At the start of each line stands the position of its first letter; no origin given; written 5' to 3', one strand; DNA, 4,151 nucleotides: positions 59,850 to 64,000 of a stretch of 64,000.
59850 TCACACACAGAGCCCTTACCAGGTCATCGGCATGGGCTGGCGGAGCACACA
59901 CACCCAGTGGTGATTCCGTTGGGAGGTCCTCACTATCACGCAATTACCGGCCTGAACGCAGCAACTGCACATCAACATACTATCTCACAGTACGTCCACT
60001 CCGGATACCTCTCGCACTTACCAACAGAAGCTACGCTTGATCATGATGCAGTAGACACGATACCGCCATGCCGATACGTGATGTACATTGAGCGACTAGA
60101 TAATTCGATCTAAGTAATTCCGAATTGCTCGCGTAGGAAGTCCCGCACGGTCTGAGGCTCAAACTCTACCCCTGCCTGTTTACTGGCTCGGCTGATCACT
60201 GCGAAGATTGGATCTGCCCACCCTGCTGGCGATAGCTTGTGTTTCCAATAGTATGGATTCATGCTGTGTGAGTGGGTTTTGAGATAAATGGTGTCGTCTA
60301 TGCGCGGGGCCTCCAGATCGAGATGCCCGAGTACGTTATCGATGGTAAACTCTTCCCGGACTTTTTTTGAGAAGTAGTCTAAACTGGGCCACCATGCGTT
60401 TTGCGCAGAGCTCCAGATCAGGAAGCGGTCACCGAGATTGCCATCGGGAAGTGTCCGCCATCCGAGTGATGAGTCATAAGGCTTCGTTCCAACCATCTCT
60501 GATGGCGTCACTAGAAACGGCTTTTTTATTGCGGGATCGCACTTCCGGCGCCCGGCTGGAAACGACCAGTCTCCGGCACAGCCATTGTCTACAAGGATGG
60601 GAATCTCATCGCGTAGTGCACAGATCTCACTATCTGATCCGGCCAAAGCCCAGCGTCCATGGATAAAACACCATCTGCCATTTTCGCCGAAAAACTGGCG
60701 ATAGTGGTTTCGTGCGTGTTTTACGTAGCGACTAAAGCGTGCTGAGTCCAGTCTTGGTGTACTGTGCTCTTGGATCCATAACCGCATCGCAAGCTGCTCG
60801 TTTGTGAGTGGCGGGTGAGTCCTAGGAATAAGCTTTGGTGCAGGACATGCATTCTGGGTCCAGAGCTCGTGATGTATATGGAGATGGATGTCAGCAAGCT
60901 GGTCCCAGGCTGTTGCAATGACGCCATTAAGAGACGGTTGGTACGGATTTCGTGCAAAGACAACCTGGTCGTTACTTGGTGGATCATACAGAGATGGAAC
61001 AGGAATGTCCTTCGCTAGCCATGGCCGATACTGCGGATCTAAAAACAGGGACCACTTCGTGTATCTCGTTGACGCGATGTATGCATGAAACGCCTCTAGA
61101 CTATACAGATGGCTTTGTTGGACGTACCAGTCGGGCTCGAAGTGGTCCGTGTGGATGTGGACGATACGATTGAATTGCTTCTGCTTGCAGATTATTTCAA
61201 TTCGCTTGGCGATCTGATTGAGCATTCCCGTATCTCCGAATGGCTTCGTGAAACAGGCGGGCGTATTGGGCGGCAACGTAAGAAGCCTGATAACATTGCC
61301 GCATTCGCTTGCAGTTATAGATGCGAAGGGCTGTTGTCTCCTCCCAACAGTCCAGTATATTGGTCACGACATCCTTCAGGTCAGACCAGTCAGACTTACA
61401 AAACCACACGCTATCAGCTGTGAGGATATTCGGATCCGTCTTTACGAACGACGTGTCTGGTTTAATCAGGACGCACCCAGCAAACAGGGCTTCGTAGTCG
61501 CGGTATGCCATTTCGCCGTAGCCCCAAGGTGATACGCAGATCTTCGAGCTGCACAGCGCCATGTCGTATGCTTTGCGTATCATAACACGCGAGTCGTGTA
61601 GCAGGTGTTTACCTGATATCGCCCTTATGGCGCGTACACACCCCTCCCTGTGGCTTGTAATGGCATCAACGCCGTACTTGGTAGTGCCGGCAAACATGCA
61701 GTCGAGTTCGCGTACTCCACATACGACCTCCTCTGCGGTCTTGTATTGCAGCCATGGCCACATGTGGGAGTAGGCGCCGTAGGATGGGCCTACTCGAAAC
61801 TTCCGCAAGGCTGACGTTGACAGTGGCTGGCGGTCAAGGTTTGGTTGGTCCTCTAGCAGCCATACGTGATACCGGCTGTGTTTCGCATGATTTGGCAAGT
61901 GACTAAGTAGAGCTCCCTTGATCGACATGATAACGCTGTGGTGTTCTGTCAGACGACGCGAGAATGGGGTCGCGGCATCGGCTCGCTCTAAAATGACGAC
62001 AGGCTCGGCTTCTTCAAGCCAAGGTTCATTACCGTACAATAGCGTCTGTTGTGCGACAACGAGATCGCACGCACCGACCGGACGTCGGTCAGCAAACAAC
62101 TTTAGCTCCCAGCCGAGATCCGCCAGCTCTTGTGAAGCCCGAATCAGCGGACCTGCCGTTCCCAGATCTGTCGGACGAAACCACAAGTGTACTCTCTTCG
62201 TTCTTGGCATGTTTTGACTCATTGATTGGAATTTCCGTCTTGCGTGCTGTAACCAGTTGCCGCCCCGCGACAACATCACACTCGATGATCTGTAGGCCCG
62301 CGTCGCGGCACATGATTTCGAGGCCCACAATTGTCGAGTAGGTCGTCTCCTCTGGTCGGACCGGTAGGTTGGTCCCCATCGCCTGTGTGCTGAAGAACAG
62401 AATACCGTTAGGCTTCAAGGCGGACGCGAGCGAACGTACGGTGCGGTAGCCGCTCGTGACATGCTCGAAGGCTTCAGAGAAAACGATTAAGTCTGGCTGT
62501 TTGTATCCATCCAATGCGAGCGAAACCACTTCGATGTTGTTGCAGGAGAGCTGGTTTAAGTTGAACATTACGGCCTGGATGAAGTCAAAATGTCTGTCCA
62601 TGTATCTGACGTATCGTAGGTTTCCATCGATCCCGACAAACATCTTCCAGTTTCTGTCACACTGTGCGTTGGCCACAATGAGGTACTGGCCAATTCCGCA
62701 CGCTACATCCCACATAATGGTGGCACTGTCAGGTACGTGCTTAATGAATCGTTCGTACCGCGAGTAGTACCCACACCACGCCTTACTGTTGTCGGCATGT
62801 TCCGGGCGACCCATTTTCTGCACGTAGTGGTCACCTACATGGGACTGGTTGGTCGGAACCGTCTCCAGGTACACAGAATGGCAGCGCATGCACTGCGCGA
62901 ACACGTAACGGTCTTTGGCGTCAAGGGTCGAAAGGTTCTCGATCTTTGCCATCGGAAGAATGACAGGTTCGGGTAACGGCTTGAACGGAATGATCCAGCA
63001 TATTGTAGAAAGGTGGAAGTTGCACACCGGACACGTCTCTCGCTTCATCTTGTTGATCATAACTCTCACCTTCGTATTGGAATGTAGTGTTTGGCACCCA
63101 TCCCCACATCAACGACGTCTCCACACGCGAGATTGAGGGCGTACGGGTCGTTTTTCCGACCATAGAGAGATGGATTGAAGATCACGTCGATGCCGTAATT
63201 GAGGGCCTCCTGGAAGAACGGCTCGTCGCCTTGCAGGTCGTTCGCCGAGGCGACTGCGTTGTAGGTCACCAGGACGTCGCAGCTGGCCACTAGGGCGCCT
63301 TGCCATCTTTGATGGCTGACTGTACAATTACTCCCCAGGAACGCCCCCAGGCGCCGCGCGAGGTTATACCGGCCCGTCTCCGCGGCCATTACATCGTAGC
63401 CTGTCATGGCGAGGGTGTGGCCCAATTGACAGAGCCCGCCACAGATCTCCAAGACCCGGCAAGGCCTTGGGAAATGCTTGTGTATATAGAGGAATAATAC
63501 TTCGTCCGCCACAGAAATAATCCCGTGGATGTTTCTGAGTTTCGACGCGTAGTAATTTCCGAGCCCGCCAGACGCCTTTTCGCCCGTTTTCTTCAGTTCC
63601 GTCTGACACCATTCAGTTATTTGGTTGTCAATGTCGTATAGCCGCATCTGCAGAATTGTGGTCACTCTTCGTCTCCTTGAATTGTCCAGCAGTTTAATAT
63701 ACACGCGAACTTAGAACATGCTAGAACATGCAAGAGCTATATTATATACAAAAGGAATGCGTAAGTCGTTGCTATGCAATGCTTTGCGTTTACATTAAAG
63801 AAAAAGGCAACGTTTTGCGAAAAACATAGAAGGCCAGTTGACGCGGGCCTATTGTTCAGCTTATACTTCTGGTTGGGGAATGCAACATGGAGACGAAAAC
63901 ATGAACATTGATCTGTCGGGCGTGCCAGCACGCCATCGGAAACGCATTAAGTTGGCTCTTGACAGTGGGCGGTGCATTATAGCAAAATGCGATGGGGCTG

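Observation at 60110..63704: Reverse-strand sugar-modification cluster (glycosyltransferase-like + zinc-ribbon SAM methyltransferase + second methyltransferase + unknown) convergent on the fiber gene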

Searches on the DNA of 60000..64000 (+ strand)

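Call 7: search_dna_similar(query=window:60000-64000:+, collection=phages, mode=distant)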
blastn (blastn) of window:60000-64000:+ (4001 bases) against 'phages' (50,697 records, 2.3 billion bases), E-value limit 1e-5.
No match.

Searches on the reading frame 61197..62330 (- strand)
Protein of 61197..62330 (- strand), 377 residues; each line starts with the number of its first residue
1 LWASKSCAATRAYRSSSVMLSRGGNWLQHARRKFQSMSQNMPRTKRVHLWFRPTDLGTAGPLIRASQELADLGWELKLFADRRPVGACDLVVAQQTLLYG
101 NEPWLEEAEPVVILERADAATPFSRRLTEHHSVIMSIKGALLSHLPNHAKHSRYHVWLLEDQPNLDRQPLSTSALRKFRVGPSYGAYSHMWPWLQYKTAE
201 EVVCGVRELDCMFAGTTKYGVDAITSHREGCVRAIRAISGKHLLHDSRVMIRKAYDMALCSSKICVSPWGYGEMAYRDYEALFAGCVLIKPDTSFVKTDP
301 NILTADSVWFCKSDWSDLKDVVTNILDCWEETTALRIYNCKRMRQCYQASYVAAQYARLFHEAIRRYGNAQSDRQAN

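Call 3: search_protein_families(library=pfam, proteins=[window:61197-62330:-], max_evalue=0.1)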
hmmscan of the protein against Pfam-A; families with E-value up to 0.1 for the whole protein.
window:61197-62330:- (377 aa): 1 family
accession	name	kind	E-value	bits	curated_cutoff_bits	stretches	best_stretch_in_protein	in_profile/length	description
PF24785.1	RXYLT1_C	-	0.0054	16.6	27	1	251-289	66-104/187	RXYLT1 C-terminal domain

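Call 4: search_protein_families(library=phrogs, proteins=[window:61197-62330:-], max_evalue=0.01)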
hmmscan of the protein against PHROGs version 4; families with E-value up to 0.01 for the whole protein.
window:61197-62330:- (377 aa): 0 families

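Call 9: search_protein_families(library=ncbifam, proteins=[window:61197-62330:-], max_evalue=0.1)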
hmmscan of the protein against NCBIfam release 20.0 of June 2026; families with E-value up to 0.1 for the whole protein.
window:61197-62330:- (377 aa): 0 families

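Call 13: search_solved_structures(query=window:61197-62330:-, max_evalue=1)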
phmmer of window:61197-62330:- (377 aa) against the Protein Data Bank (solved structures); distinct sequences matched with E-value up to 1: 1.
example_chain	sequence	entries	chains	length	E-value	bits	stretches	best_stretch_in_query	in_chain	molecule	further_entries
1au7_A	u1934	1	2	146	0.15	14.3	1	103-169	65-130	PROTEIN PIT-1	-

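Call 19: find_homologous_proteins(query=window:61197-62222:-)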
Query window:61197-62222:- (341 aa): 37 proteins with E <= 0.001 among 1415 candidates.
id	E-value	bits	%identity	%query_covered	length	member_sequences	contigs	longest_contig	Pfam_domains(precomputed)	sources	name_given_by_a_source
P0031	7.5e-126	438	100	55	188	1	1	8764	-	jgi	-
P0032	1.9e-53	200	38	90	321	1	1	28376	-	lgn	-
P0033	1.4e-48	184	37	93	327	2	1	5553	-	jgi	jgi:hypothetical protein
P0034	4.7e-47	179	39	89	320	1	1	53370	-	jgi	jgi:hypothetical protein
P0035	2.6e-45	173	37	94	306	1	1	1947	-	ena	-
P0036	2.6e-44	170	36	93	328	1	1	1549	PF24785.2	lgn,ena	-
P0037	1.1e-37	148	32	91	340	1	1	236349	-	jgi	-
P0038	1.8e-36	144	32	93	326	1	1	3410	-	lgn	-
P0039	2.7e-31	127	36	69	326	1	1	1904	PF24785.2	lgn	-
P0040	8.1e-29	119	37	80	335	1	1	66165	PF24785.2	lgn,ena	-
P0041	6.1e-26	110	30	90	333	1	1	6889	-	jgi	jgi:hypothetical protein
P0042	1.1e-24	106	34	62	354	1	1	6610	PF24785.2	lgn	-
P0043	6.1e-23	100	33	67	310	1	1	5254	-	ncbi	-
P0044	9.9e-21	93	29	88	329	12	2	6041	-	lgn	-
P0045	1.1e-20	92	34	52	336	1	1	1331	-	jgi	jgi:hypothetical protein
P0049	6.7e-20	90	31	82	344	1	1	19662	PF24785.2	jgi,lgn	jgi:hypothetical protein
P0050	1.9e-19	88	30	76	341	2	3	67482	PF24785.2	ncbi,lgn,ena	-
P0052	1.6e-18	85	31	75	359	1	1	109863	PF13524.13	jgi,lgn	-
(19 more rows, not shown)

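Call 21: find_encoding_contigs(protein=P0031, flank=10000, max_places=3)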
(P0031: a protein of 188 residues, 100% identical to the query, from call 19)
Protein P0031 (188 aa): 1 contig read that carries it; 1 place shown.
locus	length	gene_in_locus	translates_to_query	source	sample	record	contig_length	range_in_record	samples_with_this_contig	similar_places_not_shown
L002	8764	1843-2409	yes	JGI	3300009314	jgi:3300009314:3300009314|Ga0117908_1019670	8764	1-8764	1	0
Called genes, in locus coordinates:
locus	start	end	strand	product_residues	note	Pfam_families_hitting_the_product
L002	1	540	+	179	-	?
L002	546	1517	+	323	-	PF13489:Methyltransf_23, PF08241:Methyltransf_11 (weak), PF08242:Methyltransf_12 (faint)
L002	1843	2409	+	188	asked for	-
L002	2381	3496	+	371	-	-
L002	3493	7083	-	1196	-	-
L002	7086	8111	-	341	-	PF13524:Glyco_trans_1_2 (faint), PF13692:Glyco_trans_1_4, PF00534:Glycos_transf_1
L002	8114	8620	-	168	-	-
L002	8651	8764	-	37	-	?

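Call 50: find_related_loci(query=A3, collection=viral_contigs, flank=10000)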
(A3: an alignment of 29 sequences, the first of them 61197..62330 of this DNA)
Query A3 (377 aa) in viral_contigs; peptide patterns used: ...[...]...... (x = any residue, [..] = any of these).
12 stretches matched a pattern; 9 encode a relative of the query (tblastn E <= 1e-3); 9 distinct loci.
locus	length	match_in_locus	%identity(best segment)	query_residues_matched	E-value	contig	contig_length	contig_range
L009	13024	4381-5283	32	62-366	4e-42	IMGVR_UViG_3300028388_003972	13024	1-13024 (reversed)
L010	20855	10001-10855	32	74-366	3e-35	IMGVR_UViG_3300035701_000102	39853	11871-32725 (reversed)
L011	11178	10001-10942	28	59-366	2e-29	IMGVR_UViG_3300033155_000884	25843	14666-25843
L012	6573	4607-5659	28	35-362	4e-28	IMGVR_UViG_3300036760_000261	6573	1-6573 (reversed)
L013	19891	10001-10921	31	47-331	2e-24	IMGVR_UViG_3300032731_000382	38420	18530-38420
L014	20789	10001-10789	28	108-364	5e-21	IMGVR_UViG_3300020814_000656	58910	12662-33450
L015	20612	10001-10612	28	104-290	9e-17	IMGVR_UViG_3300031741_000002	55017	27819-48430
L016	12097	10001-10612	28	104-290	8e-17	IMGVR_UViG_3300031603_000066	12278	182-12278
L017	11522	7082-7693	28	104-290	8e-17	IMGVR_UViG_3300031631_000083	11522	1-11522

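Call 54: search_protein_families(library=pfam, proteins=[L010:6952-7671:+, L010:7668-8720:+, L010:9092-9679:+, L010:10869-12251:-, L013:11020-11595:+, L013:11611-12312:+, L013:12212-13003:+], max_evalue=0.01)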
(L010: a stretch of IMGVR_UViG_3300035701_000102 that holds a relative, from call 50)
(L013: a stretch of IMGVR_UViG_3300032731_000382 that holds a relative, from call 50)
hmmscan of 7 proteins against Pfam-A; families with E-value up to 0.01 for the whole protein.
L010:6952-7671:+ (239 aa): 1 family
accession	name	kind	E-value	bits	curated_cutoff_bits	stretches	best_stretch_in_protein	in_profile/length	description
PF04404.17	ERF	-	8.4e-24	84.7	25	1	17-168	1-146/153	ERF superfamily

L010:7668-8720:+ (350 aa): 2 families
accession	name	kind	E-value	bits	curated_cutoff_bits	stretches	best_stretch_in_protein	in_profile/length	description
PF12705.13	PDDEXK_1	-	1.5e-16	61.5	22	1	25-267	5-247/247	PD-(D/E)XK nuclease superfamily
PF10926.14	DUF2800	-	0.0062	16.2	21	0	22-80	4-61/368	Protein of unknown function (DUF2800)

L010:9092-9679:+ (195 aa): 4 families
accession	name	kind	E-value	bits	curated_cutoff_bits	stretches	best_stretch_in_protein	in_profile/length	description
PF13649.12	Methyltransf_25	-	4.8e-06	27.6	27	1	60-157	1-97/97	Methyltransferase domain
PF13489.12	Methyltransf_23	-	3.4e-05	24.1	27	1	42-163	8-118/164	Methyltransferase domain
PF08241.18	Methyltransf_11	-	0.00019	22.4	21.2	1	61-127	1-68/95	Methyltransferase domain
PF08242.18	Methyltransf_12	-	0.0057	17.8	30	0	61-159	1-98/98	Methyltransferase domain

L010:10869-12251:- (460 aa): 0 families

L013:11020-11595:+ (191 aa): 2 families
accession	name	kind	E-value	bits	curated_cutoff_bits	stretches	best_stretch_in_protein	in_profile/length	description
PF13489.12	Methyltransf_23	-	0.00019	21.7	27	1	30-117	5-88/164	Methyltransferase domain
PF13649.12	Methyltransf_25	-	0.0061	17.7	27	1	52-147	1-97/97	Methyltransferase domain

L013:11611-12312:+ (233 aa): 0 families

L013:12212-13003:+ (263 aa): 0 families

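Call 62: search_solved_structures(query=A3, max_evalue=1)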
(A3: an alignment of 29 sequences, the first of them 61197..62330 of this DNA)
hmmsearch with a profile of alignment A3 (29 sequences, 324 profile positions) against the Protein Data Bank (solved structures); distinct sequences matched with E-value up to 1: 5.
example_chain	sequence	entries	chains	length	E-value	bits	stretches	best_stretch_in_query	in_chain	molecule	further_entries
9w47_A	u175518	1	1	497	0.00034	23.3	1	240-319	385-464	Protein O-glucosyltransferase 2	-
5l0r_A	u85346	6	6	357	0.022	17.3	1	258-319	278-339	Protein O-glucosyltransferase 1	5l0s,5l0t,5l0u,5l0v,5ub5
9m3i_D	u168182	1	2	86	0.17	14.4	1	266-305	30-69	E3 ubiquitin-protein ligase BRE1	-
6nuw_C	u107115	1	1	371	0.6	12.6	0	271-321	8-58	Inner kinetochore subunit MCM21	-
10dq_O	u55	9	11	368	0.62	12.6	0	271-321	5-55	Inner kinetochore subunit MCM21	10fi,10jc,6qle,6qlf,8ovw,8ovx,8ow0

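Call 97: search_dna_similar(query=window:61197-62222:-, collection=phages, mode=protein, max_evalue=0.001)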
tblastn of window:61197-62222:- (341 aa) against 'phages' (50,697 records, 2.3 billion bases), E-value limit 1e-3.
No match.

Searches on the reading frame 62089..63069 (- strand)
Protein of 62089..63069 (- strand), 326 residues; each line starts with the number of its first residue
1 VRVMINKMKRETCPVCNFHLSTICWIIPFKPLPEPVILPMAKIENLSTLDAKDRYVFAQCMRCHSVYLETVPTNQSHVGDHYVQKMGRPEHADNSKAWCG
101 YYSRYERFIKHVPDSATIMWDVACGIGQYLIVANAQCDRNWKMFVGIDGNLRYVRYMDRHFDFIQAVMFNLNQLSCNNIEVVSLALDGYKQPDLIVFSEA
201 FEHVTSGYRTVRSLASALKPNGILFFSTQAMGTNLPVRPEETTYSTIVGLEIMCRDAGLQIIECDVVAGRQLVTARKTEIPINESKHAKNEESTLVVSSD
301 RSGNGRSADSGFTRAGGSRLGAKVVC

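Call 3: search_protein_families(library=pfam, proteins=[window:62089-63069:-], max_evalue=0.1)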
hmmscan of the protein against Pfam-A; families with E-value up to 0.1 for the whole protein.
window:62089-63069:- (326 aa): 5 families
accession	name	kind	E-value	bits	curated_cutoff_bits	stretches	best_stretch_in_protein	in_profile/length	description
PF13489.12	Methyltransf_23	-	6.9e-09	36.1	27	1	121-230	28-120/164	Methyltransferase domain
PF08241.18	Methyltransf_11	-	7.5e-06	26.9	21.2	1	121-226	2-95/95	Methyltransferase domain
PF08242.18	Methyltransf_12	-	2e-05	25.7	30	1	121-224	2-98/98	Methyltransferase domain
PF13847.12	Methyltransf_31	-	7.9e-05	22.8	27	1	114-235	2-118/145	Methyltransferase domain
PF13649.12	Methyltransf_25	-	0.0006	20.9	27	1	121-222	3-97/97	Methyltransferase domain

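Call 4: search_protein_families(library=phrogs, proteins=[window:62089-63069:-], max_evalue=0.01)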
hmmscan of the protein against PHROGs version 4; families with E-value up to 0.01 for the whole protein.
window:62089-63069:- (326 aa): 0 families

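Call 9: search_protein_families(library=ncbifam, proteins=[window:62089-63069:-], max_evalue=0.1)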
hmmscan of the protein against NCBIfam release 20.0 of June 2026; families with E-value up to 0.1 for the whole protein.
window:62089-63069:- (326 aa): 4 families
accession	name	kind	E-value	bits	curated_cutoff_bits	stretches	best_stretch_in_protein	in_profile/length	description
TIGR01983.1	UbiG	equivalog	2.2e-07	30.4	102.95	1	119-228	53-153/228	bifunctional 2-polyprenyl-6-hydroxyphenol methylase/3-demethylubiquinol 3-O-methyltransferase UbiG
TIGR02072.1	BioC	equivalog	0.0024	17.7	184.95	1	145-232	62-138/244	malonyl-ACP O-methyltransferase BioC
NF052246.1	SorB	equivalog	0.025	14.7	93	1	55-91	23-61/80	SorB family sulfite dehydrogenase c-type cytochrome subunit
NF009590.0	PRK13031.1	equivalog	0.066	13.5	244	0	238-288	49-99/149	preprotein translocase subunit SecB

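Call 11: find_encoding_contigs(protein=window:62089-63069:-, flank=10000, max_places=6)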
Protein window:62089-63069:- (326 aa): no gene with exactly this product is on record in the collection.

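Call 61: search_solved_structures(query=window:62089-63069:-, max_evalue=1, show_alignments=2)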
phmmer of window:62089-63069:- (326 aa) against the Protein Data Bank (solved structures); distinct sequences matched with E-value up to 1: 3.
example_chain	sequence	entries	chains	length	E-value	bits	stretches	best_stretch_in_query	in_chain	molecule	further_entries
4kdr_A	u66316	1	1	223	0.12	15.2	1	190-240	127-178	3-demethylubiquinone-9 3-methyltransferase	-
5dpm_A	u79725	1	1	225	0.12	15.2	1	190-240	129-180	Ubiquinone biosynthesis O-methyltransferase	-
4kdc_A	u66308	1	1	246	0.33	13.7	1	190-229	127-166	3-demethylubiquinone-9 3-methyltransferase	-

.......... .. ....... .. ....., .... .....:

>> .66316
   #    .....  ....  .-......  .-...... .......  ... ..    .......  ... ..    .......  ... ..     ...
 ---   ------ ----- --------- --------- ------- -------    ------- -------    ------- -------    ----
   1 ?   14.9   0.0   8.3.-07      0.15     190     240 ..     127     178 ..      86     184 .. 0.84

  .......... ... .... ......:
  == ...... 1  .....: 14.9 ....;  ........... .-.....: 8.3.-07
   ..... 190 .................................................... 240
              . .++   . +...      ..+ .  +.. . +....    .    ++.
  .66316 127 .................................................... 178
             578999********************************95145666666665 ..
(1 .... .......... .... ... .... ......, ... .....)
